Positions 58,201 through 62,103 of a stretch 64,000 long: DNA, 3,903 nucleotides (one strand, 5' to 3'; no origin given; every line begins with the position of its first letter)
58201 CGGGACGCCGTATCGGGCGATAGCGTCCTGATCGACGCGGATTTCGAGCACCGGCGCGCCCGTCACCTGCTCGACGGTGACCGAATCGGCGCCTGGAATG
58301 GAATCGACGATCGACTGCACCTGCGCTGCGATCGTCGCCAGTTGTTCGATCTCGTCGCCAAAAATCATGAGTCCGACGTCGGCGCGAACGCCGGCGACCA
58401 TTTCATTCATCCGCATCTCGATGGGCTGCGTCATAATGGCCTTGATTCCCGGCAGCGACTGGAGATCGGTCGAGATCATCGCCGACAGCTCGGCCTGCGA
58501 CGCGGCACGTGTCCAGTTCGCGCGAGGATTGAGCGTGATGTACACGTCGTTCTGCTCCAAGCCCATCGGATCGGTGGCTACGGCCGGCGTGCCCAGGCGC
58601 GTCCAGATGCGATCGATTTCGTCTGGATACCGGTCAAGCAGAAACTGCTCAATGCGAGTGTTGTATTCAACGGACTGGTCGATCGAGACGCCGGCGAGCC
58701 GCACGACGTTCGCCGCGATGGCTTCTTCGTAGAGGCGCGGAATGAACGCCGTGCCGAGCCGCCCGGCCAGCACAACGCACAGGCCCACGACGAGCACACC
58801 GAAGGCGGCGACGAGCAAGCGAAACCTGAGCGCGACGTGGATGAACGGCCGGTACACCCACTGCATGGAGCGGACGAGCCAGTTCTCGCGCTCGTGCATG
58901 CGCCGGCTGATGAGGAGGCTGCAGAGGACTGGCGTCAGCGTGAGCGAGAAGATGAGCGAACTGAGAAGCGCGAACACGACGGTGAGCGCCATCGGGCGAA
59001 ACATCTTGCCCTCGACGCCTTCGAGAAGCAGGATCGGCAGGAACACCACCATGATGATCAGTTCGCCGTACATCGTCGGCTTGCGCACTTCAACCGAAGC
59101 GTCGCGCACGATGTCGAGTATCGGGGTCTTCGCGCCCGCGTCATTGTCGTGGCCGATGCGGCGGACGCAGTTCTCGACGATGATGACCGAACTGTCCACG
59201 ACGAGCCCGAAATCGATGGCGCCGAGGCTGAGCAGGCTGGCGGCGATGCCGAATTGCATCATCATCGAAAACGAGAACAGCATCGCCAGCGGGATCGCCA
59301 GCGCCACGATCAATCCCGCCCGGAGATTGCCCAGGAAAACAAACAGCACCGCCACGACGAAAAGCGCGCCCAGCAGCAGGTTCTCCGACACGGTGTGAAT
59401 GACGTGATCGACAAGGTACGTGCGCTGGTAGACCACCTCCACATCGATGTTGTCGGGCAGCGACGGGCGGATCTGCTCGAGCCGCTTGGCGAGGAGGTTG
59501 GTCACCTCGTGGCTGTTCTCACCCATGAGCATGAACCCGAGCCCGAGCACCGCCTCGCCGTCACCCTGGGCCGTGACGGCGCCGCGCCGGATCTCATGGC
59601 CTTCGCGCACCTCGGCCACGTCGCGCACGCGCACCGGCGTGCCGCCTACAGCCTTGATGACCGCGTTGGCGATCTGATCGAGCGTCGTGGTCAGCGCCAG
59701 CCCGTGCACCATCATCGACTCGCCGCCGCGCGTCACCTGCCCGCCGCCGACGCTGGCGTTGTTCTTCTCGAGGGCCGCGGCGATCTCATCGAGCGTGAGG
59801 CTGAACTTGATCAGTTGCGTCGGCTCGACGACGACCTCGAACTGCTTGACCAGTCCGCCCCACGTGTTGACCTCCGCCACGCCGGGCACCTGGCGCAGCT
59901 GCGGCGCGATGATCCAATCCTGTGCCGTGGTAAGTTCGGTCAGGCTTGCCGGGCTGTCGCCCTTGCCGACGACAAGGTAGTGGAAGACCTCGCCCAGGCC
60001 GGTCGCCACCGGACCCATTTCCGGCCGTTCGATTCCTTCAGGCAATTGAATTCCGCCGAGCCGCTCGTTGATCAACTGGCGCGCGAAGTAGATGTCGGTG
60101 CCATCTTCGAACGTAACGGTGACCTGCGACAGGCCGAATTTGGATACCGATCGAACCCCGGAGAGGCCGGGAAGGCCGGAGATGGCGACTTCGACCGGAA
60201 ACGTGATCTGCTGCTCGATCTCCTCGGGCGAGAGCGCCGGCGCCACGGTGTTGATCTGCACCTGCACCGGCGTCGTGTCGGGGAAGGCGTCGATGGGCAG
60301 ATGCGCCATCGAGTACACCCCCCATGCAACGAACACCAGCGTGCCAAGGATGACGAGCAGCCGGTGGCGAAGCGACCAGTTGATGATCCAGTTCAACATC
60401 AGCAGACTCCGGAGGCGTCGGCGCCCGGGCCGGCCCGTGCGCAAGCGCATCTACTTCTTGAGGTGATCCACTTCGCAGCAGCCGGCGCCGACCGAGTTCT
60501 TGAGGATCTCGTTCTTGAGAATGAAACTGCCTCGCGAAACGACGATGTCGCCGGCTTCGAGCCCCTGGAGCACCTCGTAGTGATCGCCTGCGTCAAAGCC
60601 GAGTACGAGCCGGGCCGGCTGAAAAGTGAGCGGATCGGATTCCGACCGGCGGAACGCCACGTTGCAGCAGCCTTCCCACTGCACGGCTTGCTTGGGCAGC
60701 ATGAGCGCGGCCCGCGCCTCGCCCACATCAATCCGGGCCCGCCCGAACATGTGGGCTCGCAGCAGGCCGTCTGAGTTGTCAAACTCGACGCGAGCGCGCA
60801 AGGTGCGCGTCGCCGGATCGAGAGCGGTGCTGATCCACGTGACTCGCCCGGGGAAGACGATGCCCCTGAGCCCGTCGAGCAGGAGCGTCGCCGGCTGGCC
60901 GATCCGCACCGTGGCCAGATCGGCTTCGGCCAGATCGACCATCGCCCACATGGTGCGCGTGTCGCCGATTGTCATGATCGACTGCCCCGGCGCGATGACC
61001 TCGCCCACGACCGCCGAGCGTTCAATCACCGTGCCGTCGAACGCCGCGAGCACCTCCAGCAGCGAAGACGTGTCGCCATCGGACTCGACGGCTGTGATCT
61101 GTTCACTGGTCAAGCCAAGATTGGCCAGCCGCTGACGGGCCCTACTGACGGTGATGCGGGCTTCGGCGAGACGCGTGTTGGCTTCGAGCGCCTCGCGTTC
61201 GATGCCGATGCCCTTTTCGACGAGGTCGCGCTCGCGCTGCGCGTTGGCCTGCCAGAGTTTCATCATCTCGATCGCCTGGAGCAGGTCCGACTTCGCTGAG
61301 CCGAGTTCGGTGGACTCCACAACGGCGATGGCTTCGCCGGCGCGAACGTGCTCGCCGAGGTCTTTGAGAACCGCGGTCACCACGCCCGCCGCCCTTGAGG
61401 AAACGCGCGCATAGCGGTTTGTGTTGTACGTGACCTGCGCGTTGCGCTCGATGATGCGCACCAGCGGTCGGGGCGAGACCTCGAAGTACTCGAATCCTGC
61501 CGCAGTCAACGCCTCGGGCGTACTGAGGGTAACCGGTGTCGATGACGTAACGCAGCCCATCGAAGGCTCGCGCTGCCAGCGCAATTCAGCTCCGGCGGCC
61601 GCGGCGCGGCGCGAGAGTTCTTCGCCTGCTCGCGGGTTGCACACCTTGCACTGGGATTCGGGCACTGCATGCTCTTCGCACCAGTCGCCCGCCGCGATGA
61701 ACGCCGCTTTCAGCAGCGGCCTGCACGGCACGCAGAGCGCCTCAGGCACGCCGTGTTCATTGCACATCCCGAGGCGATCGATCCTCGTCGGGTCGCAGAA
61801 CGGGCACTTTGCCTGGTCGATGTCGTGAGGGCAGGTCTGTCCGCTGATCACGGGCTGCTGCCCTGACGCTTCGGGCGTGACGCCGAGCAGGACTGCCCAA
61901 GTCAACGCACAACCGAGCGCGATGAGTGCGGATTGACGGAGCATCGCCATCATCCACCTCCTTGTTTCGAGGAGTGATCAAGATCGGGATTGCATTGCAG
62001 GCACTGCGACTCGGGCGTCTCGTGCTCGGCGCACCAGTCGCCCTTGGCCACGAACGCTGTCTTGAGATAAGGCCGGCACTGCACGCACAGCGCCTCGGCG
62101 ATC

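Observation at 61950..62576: Metal-efflux operon contains a lipoprotein built from a tandem 9-Cys/3-His module: candidate new metallochaperone or metal sponge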

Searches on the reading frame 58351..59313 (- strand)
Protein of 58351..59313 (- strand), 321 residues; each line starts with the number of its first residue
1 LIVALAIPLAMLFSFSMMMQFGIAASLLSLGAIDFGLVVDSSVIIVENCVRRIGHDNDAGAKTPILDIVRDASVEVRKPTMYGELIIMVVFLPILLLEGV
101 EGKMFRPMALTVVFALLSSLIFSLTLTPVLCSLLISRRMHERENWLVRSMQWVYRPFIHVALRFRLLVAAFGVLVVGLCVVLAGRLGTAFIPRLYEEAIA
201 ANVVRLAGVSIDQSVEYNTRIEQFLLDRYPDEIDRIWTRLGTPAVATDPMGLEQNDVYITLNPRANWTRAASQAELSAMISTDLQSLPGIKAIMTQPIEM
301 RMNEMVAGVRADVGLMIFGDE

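Call 31: search_solved_structures(query=window:58351-59313:-, max_evalue=1e-30, show_alignments=2)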
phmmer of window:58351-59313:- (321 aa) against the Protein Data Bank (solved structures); distinct sequences matched with E-value up to 1e-30: 5.
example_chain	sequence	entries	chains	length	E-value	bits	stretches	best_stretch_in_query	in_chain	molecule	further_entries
4k0e_A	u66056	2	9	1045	2e-43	151.9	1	2-320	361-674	Heavy metal cation tricomponent efflux pump ZneA(CzcA-like)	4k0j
3ne5_A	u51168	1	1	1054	8.9e-31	110.4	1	2-319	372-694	Cation efflux system protein cusA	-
3t51_A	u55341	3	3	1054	8.9e-31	110.4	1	2-319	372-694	Cation efflux system protein CusA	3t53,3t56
4dnr_A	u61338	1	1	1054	8.9e-31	110.4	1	2-319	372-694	Cation efflux system protein CusA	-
3k07_A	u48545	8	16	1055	8.9e-31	110.4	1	2-319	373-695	Cation efflux system protein cusA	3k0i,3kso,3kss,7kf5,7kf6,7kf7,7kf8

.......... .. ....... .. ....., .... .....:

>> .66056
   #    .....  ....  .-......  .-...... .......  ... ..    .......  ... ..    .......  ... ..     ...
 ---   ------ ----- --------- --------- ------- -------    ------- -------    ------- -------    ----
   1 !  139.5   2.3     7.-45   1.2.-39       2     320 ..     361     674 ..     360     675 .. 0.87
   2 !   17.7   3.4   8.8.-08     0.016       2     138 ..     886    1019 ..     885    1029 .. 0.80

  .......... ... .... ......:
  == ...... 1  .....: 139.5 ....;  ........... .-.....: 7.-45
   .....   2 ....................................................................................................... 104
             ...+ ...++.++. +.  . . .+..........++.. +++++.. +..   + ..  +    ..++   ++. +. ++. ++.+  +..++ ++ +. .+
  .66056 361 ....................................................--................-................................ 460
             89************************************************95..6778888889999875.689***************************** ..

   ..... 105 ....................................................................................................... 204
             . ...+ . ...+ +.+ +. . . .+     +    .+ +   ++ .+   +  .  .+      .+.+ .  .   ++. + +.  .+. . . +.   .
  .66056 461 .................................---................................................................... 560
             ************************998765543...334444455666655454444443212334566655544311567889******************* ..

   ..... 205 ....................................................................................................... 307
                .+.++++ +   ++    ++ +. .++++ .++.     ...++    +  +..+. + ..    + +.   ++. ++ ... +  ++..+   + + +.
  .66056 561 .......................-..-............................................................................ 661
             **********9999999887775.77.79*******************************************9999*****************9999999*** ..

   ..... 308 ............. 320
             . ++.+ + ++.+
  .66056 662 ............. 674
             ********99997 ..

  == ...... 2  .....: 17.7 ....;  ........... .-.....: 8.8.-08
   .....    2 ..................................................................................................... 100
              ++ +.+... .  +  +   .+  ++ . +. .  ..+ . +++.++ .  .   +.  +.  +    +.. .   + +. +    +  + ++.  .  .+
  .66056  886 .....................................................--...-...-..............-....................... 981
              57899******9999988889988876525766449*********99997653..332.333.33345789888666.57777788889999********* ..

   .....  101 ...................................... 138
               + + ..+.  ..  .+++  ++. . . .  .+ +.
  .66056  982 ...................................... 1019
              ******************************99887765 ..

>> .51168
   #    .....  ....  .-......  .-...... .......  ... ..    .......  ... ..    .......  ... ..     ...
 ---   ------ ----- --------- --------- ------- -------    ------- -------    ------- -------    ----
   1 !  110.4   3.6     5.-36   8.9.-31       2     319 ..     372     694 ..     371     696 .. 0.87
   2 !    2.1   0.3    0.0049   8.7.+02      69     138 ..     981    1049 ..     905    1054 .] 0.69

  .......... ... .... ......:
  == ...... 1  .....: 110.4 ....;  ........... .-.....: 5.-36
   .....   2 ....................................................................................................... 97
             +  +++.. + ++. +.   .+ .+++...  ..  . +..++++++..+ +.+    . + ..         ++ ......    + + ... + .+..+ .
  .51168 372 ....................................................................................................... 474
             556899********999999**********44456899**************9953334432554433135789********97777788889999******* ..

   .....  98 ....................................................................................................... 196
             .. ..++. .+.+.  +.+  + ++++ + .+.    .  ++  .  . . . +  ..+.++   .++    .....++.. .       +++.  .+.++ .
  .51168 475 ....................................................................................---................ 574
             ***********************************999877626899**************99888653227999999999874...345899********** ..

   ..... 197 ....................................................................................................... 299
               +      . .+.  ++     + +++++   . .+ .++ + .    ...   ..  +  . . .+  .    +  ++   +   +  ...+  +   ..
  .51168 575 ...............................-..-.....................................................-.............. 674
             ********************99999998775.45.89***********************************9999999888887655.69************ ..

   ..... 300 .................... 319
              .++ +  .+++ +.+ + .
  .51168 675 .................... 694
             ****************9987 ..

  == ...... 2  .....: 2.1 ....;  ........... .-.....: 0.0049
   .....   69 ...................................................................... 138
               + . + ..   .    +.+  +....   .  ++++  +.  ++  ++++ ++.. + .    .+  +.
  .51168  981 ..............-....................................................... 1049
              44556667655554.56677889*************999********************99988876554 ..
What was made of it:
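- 57307..60450 (-): HME-RND permease (CzcA/ZneA-like). The true start is probably Met18 at 60399. TM4 reads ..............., aligned to ZneA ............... (call 31).
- The CusA Met573/623/672 positions are not Met (call 31).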

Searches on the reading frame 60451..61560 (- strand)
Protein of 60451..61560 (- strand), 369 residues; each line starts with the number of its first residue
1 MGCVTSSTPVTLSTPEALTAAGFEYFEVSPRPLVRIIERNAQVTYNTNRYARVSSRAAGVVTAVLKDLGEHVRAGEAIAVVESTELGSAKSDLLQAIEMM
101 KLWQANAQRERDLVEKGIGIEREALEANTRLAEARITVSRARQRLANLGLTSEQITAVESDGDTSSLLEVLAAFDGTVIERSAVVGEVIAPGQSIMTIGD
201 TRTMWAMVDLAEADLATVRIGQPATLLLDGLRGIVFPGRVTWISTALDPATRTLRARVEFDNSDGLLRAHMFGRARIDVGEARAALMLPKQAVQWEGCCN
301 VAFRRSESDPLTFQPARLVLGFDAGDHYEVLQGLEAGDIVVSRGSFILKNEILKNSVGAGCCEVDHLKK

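Call 41: search_solved_structures(query=window:60451-61560:-, max_evalue=1e-10, show_alignments=1)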
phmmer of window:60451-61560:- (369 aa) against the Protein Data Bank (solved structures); distinct sequences matched with E-value up to 1e-10: 4.
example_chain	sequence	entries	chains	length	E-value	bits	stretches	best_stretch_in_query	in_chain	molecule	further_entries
3lnn_A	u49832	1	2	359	1.4e-34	122.9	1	48-349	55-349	Membrane fusion protein (MFP) heavy metal cation efflux ZneB (CzcB-like)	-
20yy_D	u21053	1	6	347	1.2e-15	60.7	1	53-349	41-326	Multidrug efflux RND transporter periplasmic adaptor subunit MexJ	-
6vej_P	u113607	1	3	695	1.3e-14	57.3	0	52-348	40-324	Probable Resistance-Nodulation-Cell Division (RND) efflux membrane fusion protein,Probable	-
4tko_B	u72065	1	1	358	1.1e-11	47.7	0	110-247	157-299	EmrA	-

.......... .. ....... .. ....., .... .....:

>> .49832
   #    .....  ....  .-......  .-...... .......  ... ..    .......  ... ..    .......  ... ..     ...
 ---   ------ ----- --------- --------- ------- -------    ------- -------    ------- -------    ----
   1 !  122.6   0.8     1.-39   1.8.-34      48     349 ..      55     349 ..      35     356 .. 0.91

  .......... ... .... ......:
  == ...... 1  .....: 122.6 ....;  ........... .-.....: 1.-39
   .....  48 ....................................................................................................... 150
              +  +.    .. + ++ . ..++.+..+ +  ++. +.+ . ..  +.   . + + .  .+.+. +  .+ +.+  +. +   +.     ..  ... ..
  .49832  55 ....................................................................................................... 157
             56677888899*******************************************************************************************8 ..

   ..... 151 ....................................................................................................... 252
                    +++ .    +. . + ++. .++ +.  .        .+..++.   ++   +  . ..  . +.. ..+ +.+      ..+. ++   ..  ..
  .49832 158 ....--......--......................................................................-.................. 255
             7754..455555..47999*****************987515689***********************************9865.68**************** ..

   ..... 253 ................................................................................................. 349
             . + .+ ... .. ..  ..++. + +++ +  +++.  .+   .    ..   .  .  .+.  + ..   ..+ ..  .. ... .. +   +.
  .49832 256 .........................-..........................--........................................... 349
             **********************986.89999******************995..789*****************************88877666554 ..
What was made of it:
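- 60664..60669 (-): Adaptor Cys429-Cys430 doublet in the C-terminal part of the adaptor core (assignment to the membrane-proximal domain is inferred). ZneB has F-Y at this position (call 41).
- Closest known: ZneCAB of Cupriavidus metallidurans. Different: ZneB has no Cys module and no CC doublets (call 41).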

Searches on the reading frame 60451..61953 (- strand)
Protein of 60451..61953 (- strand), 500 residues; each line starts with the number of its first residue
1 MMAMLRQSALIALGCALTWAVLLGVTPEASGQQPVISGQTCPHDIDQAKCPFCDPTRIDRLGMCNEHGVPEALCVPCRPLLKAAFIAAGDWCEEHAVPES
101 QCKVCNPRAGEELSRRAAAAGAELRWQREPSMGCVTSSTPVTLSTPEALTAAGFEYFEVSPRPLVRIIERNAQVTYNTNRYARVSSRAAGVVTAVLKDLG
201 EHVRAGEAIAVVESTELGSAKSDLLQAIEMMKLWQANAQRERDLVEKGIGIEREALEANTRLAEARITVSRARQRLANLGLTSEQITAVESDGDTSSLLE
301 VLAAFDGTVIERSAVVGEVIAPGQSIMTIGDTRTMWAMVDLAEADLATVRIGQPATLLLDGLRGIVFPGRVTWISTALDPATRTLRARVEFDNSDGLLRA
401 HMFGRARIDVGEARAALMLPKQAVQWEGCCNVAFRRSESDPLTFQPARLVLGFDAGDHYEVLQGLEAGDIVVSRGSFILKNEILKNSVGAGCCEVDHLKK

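Call 3: search_protein_families(library=pfam, proteins=[window:60451-61953:-], max_evalue=1)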
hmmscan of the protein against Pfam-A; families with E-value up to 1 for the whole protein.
window:60451-61953:- (500 aa): 6 families
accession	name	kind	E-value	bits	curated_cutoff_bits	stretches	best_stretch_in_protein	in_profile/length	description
PF16576.10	HlyD_D23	-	2.3e-50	171.3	30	1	166-403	4-213/214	Barrel-sandwich domain of CusB or HlyD membrane-fusion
PF13437.12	HlyD_3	-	1e-21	78.1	22.2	1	301-395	2-97/106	HlyD family secretion protein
PF00364.28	Biotin_lipoyl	-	0.0026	18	22.1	1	183-211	44-72/73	Biotin-requiring enzyme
PF03793.24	PASTA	-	0.19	12.1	23.2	0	268-326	10-58/64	PASTA domain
PF01551.29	Peptidase_M23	-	0.21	12.2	28.7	0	195-217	55-77/96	Peptidase family M23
PF01597.25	GCV_H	-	0.3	11.4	22.2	0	187-216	29-58/122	Glycine cleavage H-protein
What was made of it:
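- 60451..61953 (-): CzcB/ZneB-like periplasmic adaptor (MFP), 500 aa, with an N-terminal hydrophobic anchor, one knuckle module and the adaptor core. Pfam HlyD_D23 171 bits (call 3).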

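Call 4: search_protein_families(library=ncbifam, proteins=[window:60451-61953:-], max_evalue=1)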
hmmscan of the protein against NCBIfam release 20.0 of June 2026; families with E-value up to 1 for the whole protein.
window:60451-61953:- (500 aa): 30 families (the best 25 are shown)
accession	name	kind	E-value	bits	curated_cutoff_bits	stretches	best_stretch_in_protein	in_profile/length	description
TIGR01730.1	RND_mfp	subfamily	4.8e-42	144.1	94.9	1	174-481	19-315/322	efflux RND transporter periplasmic adaptor subunit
TIGR00999.1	8a0102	subfamily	7.5e-41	140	319.3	1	200-480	1-271/271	CzcB/NccB family metal efflux transporter periplasmic adaptor subunit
NF045680.1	DiMtlExpIhpB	equivalog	3.1e-30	105.3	450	2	272-487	112-322/326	divalent metal ion exporter adaptor subunit IhpB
TIGR00998.1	8a0101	subfamily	2.5e-20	72.7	390.8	2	223-377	116-284/334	EmrA/EmrK family multidrug efflux transporter periplasmic adaptor subunit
NF007303.0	PRK09783.1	subfamily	4.4e-10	38.6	390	2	275-482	191-395/414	copper/silver efflux system membrane fusion protein CusB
NF008606.0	PRK11578.1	equivalog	7.7e-10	38.4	342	1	207-472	99-361/371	macrolide transporter subunit MacA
TIGR02971.1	heterocyst_DevB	subfamily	9.2e-10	38.4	129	1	254-375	159-279/327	ABC exporter membrane fusion protein, DevB family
NF007785.0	PRK10476.1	equivalog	1.6e-09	37.1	376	1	257-380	156-290/347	multidrug transporter subunit MdtN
NF011715.0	PRK15136.1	equivalog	2.2e-09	36.4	563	1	300-372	217-290/390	multidrug efflux MFS transporter periplasmic adaptor subunit EmrA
NF033138.2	RND-peri-MexC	equivalog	1.9e-08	33.8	625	1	178-476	60-360/375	MexC family multidrug efflux RND transporter periplasmic adaptor subunit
NF011604.1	PRK15030.1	equivalog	2.5e-07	30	765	1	362-475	249-363/397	multidrug efflux RND transporter periplasmic adaptor subunit AcrA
NF007132.1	PRK09578.1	equivalog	2.7e-07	29.7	512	1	178-288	62-178/396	MexX/AxyX family multidrug efflux RND transporter periplasmic adaptor subunit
NF008589.1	PRK11556.1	equivalog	2.2e-06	26.9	391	1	182-475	85-375/392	MdtA/MuxA family multidrug efflux RND transporter periplasmic adaptor subunit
NF002939.0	PRK03598.1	equivalog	3.8e-06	26.3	393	1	216-378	109-284/332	secretion protein HlyD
NF045904.1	RND-peri-MexE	equivalog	5e-06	25.6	714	1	183-424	65-307/390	multidrug efflux RND transporter periplasmic adaptor subunit MexE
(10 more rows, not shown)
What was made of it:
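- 60451..61953 (-): NCBIfam TIGR01730 144 bits, above its cut-off of 94.9 (call 4).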

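Call 30: search_solved_structures(query=window:60451-61953:-, max_evalue=0.01)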
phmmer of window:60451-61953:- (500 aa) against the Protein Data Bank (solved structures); distinct sequences matched with E-value up to 0.01: 26.
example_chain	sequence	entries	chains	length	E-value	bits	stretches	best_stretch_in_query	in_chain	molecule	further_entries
3lnn_A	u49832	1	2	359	2.1e-34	122.1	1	179-480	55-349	Membrane fusion protein (MFP) heavy metal cation efflux ZneB (CzcB-like)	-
20yy_D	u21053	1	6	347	2.4e-15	59.3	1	184-480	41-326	Multidrug efflux RND transporter periplasmic adaptor subunit MexJ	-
6vej_P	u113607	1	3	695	2e-14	56.2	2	182-479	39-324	Probable Resistance-Nodulation-Cell Division (RND) efflux membrane fusion protein,Probable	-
4tko_B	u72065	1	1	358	4.7e-11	45.2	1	241-378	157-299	EmrA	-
9j3d_D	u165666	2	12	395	7e-09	38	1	159-474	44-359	RND efflux system, MexC-like protein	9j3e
5ng5_E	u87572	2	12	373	2.3e-08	36.2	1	178-475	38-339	Multidrug efflux pump subunit AcrA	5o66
3t51_B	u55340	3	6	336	3.3e-08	35.8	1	286-483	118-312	Cation efflux system protein CusB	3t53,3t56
9tg4_D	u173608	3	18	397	8.9e-08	34.3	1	178-475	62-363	Multidrug efflux pump subunit AcrA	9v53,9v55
3fpp_A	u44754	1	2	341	1.2e-07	33.9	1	181-472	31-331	Macrolide-specific efflux protein macA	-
5v5s_D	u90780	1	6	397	1.4e-07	33.7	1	178-475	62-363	Multidrug efflux pump subunit AcrA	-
3h94_A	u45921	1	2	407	1.5e-07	33.6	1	297-483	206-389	Cation efflux system protein cusB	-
3ne5_B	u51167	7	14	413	1.6e-07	33.5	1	297-483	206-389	Cation efflux system protein cusB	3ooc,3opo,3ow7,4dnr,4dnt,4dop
5nik_D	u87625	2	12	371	1.6e-07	33.5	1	181-472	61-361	Macrolide export protein MacA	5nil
9qgy_G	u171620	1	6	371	1.7e-07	33.4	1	181-472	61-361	Macrolide export protein MacA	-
4kks_A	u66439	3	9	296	1.7e-06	30.1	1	301-488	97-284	Membrane fusion protein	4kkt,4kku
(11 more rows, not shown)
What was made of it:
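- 60451..61953 (-): Closest PDB chain is ZneB 3lnn at 122 bits (call 30).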
